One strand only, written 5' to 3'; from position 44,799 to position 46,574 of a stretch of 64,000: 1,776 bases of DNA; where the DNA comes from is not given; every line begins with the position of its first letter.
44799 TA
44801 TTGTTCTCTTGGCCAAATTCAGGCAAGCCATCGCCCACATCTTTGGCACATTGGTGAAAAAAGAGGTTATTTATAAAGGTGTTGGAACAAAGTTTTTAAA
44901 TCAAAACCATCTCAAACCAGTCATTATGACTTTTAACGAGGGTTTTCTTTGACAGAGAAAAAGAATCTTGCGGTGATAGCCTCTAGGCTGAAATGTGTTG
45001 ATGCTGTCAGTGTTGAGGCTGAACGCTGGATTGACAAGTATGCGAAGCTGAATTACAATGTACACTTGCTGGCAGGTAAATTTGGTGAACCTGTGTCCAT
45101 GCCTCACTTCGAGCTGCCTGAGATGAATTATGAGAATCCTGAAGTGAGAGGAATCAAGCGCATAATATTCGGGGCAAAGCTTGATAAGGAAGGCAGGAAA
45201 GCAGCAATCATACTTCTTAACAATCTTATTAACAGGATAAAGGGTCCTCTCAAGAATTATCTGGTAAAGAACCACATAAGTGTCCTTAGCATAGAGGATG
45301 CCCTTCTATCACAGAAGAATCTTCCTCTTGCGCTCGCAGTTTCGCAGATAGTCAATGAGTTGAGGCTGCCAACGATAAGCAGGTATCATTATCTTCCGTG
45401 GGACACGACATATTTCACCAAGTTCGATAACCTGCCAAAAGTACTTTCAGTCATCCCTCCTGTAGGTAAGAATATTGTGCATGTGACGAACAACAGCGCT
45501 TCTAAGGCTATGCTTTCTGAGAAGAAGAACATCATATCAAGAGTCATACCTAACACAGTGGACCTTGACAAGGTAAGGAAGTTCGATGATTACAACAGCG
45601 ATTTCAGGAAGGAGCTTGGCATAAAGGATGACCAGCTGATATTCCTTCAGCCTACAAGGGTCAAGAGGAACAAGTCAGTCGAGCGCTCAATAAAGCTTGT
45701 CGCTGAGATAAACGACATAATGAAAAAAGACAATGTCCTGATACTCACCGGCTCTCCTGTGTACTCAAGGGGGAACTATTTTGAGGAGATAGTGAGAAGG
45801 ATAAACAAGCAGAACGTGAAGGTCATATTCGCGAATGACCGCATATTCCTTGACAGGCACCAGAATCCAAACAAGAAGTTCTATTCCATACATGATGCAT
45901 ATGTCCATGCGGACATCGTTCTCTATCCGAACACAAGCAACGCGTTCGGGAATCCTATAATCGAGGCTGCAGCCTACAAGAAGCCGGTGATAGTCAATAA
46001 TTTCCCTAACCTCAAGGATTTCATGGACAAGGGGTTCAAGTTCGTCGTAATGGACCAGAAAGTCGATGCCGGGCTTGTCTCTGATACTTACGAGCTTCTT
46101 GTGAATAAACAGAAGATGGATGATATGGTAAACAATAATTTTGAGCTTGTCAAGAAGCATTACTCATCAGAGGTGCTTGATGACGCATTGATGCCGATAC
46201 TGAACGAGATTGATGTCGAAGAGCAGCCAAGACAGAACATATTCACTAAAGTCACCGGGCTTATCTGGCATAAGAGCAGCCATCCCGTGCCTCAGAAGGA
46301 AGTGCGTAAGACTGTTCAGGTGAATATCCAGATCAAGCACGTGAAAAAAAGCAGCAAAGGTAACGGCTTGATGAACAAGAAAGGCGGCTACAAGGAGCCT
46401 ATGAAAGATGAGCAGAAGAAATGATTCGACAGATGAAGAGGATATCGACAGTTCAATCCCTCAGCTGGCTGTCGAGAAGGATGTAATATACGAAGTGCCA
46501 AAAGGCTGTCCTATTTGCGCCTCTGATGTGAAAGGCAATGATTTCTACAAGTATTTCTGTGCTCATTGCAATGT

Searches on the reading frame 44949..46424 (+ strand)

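Call 62: search_protein_families(library=pfam, proteins=[window:44949-46424:+], max_evalue=0.001)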
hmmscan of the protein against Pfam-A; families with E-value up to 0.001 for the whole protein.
window:44949-46424:+ (491 aa): 2 families
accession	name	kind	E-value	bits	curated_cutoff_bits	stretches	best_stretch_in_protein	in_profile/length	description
PF00534.26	Glycos_transf_1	-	1.3e-14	54.5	26.4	1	218-396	4-168/172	Glycosyl transferases group 1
PF13692.12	Glyco_trans_1_4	-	4.5e-07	30.7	27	1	242-368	15-125/142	Glycosyl transferases group 1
